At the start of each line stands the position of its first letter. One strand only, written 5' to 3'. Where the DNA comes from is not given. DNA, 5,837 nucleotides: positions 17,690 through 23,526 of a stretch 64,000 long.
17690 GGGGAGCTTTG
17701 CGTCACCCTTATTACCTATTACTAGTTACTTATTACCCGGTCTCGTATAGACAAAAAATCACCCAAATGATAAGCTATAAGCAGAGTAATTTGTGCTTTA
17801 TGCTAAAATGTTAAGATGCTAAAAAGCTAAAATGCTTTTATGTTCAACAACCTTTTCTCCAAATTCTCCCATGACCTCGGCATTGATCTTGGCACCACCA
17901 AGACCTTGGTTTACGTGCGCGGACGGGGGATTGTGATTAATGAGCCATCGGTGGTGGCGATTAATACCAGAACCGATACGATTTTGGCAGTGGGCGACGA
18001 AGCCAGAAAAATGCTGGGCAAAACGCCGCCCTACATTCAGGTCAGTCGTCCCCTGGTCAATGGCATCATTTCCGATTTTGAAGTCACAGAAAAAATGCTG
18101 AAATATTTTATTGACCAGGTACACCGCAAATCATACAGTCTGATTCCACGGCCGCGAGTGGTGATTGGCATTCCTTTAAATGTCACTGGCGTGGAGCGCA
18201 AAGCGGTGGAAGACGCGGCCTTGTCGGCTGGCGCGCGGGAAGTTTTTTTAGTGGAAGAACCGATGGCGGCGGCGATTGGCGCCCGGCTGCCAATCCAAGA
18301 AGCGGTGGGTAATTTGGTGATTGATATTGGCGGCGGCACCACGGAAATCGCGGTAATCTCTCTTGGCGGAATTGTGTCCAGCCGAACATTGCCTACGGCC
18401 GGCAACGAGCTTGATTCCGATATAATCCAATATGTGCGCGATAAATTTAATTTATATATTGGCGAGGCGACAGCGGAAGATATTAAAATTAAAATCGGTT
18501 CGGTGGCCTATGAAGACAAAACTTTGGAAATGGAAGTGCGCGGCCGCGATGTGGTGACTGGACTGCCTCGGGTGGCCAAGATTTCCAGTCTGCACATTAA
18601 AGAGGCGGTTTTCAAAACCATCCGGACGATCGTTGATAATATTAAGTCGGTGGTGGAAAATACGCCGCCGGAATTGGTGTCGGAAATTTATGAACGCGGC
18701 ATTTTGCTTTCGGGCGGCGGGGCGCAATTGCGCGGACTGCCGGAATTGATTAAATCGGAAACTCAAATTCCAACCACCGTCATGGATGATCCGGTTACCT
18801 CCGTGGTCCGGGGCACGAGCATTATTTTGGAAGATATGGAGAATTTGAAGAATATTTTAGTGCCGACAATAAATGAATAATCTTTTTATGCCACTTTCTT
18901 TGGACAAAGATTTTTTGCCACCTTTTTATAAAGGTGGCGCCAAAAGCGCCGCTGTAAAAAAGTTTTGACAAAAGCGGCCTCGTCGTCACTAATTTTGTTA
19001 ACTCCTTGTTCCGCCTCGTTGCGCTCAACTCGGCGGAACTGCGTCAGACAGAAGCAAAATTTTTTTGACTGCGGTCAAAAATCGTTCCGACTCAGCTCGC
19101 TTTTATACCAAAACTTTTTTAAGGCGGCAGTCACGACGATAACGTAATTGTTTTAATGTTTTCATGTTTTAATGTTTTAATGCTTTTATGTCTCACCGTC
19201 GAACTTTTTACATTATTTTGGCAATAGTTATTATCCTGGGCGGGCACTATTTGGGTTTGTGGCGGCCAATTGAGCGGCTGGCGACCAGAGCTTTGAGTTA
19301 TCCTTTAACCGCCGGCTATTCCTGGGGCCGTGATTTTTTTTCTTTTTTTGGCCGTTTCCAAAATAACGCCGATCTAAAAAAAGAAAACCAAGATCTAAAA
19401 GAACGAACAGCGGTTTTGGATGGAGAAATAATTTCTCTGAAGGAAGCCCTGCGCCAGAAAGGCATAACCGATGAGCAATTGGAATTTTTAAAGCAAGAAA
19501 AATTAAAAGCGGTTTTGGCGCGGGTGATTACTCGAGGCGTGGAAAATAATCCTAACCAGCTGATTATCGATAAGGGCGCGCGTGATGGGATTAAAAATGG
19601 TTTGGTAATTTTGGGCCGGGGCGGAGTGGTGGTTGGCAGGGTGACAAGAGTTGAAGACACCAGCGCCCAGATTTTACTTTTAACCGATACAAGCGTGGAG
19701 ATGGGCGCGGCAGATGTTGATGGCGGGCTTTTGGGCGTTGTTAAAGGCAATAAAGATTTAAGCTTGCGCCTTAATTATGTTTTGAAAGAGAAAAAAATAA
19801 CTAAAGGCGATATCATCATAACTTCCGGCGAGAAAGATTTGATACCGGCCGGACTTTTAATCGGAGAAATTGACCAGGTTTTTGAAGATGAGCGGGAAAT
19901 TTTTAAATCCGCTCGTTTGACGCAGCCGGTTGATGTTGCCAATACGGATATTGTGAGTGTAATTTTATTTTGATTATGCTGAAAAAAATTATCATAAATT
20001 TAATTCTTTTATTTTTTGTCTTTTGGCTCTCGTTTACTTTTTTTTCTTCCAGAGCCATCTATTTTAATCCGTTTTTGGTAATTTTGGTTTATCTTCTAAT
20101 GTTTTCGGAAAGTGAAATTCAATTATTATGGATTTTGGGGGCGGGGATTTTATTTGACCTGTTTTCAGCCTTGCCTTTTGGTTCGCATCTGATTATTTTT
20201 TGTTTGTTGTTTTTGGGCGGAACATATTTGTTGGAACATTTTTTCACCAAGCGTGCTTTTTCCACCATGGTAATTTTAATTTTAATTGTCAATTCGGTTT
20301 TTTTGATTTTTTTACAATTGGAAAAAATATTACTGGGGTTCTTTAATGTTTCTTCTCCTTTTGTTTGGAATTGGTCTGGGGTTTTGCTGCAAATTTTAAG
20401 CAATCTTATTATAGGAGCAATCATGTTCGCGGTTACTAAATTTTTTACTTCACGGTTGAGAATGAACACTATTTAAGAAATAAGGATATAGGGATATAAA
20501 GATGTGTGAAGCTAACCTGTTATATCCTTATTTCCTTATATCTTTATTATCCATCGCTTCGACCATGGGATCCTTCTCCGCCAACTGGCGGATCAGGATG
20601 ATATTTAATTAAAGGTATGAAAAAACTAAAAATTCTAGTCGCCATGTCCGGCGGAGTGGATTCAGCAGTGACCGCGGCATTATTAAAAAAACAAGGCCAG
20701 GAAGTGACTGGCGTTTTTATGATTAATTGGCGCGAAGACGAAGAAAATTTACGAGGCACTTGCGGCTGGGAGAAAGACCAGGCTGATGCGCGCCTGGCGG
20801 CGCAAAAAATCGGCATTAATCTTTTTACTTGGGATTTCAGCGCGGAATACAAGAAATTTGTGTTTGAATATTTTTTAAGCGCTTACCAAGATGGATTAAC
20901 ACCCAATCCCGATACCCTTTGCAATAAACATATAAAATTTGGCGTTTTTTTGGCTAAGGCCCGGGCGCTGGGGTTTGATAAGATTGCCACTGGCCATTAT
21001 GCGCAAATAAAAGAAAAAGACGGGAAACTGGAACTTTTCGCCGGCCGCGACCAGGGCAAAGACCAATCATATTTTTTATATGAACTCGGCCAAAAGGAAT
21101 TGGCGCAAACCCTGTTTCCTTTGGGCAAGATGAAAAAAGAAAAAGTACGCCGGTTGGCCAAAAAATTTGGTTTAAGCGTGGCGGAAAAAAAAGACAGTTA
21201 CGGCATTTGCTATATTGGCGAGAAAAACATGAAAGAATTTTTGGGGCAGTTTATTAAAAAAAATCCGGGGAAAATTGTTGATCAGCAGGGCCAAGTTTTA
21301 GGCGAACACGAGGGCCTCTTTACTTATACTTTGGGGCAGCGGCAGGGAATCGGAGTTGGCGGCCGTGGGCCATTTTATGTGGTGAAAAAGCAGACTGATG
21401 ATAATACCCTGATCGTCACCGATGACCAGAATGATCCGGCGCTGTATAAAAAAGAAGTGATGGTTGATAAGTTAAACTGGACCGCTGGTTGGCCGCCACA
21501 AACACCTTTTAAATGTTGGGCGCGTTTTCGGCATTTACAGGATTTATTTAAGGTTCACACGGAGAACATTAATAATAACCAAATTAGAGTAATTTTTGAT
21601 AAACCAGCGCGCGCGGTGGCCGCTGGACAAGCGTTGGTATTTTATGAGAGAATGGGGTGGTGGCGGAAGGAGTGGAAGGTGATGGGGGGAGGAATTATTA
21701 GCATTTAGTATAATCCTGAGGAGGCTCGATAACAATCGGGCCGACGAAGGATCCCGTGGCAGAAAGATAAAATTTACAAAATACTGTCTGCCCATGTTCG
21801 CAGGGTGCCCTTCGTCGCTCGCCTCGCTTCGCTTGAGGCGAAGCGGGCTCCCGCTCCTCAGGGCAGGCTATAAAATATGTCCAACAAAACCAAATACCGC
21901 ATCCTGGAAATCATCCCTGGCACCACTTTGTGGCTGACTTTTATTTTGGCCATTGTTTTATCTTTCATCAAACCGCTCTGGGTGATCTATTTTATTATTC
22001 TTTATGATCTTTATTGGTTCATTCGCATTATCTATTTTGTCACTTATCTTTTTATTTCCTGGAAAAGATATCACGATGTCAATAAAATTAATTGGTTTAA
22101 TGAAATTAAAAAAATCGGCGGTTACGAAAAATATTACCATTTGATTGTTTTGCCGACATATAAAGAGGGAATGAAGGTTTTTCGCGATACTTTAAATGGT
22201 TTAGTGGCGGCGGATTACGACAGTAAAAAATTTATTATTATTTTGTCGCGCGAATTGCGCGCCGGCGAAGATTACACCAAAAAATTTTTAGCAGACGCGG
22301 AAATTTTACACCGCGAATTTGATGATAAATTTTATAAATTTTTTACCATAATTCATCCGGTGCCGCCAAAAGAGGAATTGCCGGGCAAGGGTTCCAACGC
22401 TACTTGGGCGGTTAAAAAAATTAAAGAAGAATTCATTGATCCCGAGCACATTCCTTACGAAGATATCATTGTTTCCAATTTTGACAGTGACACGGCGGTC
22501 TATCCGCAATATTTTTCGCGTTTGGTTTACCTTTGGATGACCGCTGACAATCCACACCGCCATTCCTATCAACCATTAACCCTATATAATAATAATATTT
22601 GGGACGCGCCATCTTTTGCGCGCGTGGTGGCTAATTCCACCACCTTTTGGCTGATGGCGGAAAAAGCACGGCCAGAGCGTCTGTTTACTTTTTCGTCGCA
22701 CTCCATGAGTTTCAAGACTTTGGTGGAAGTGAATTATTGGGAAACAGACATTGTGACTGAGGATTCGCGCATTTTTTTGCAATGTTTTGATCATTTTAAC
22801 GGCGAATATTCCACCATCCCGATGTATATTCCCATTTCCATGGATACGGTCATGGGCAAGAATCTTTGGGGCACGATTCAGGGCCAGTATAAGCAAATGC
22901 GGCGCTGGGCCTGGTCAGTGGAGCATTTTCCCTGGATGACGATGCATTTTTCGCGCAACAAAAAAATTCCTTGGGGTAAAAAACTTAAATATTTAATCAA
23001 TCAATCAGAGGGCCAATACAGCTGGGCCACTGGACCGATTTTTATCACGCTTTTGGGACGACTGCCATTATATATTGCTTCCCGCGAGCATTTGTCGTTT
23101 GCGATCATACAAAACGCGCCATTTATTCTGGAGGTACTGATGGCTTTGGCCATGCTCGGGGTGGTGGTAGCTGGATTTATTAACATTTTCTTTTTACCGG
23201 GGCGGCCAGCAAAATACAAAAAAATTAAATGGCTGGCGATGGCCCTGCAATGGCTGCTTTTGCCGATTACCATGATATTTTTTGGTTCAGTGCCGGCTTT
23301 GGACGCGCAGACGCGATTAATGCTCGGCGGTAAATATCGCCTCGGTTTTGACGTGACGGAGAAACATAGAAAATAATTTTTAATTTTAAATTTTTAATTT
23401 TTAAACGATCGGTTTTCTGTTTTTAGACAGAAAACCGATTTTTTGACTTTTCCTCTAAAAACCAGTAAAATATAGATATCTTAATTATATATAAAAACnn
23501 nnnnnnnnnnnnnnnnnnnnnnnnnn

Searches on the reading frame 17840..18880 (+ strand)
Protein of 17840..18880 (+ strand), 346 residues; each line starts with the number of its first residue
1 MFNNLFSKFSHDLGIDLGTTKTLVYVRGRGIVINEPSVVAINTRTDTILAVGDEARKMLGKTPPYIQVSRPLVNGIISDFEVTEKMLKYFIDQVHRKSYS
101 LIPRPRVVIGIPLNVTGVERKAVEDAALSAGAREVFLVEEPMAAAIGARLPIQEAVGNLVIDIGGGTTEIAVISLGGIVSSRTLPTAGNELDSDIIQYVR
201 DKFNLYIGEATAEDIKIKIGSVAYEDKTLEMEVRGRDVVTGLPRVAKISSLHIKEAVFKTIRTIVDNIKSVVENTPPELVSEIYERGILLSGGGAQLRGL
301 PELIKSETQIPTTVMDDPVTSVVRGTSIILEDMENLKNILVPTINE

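Call 47: search_protein_families(library=pfam, proteins=[window:17840-18880:+], max_evalue=0.00001)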
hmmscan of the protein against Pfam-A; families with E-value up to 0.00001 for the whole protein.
window:17840-18880:+ (346 aa): 5 families
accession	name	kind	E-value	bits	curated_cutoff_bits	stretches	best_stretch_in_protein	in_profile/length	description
PF06723.19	MreB_Mbl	-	1.8e-136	454.7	27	1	11-337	2-326/327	MreB/Mbl protein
PF14450.12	FtsA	-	8.5e-15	55.7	31.8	1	160-314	2-109/127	Cell division protein FtsA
PF00022.25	Actin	-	1.3e-09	37.6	27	1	36-202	31-190/410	Actin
PF00012.26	HSP70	-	3e-09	36.1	20.6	1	106-205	135-240/599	Hsp70 protein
PF11104.14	PilM_2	-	3.7e-06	26.6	27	0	288-316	278-306/340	Type IV pilus assembly protein PilM;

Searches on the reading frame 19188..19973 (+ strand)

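Call 48: search_protein_families(library=pfam, proteins=[window:19188-19973:+], max_evalue=0.00001)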
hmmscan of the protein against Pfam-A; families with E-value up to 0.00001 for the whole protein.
window:19188-19973:+ (261 aa): 1 family
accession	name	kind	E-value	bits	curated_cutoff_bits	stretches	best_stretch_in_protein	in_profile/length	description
PF04085.20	MreC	-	4.6e-32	111.3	28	1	113-259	1-146/147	Rod shape-determining protein MreC, barrel core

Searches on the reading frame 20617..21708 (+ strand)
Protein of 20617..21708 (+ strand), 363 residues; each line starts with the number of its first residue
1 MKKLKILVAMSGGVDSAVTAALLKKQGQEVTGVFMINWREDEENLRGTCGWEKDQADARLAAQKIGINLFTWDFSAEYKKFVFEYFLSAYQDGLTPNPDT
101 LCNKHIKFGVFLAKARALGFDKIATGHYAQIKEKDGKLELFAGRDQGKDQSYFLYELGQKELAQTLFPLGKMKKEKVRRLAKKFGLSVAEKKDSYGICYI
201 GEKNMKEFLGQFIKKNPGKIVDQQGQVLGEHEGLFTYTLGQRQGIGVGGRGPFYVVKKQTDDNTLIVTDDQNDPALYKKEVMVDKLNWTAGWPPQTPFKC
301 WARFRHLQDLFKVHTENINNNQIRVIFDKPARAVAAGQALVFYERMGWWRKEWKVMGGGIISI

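Call 48: search_protein_families(library=pfam, proteins=[window:20617-21708:+], max_evalue=0.00001)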
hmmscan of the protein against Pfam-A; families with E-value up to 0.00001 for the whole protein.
window:20617-21708:+ (363 aa): 3 families
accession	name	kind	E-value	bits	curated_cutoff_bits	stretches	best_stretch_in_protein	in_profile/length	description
PF03054.22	tRNA_Me_trans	-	2.1e-76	256.5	20.6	1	5-201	2-201/202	tRNA methyl transferase HUP domain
PF20259.3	tRNA_Me_trans_M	-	4.6e-21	74.6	27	1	206-268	1-65/66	tRNA methyl transferase PRC-barrel domain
PF20258.4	tRNA_Me_trans_C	-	3.5e-17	62.9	20.6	1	279-361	2-77/77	Aminomethyltransferase beta-barrel domain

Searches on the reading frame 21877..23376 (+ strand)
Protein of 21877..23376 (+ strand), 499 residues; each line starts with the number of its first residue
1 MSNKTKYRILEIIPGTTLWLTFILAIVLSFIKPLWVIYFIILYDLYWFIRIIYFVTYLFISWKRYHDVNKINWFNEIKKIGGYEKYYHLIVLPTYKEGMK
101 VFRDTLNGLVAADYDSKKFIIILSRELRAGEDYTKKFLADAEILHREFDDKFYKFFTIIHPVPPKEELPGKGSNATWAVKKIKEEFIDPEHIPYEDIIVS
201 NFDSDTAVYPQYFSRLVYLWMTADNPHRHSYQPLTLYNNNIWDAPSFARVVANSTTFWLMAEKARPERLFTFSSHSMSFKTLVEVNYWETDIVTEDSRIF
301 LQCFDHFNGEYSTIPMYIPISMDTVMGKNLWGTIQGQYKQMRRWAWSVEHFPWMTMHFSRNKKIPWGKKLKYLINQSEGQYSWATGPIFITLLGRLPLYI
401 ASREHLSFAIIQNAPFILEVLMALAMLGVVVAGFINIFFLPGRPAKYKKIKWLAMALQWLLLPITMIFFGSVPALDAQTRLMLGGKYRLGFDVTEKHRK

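Call 48: search_protein_families(library=pfam, proteins=[window:21877-23376:+], max_evalue=0.00001)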
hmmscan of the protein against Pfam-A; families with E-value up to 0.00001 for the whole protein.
window:21877-23376:+ (499 aa): 1 family
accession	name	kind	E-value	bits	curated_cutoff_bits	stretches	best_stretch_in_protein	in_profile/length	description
PF13632.12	Glyco_trans_2_3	-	6.1e-06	26.6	27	1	203-426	6-188/198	Glycosyl transferase family group 2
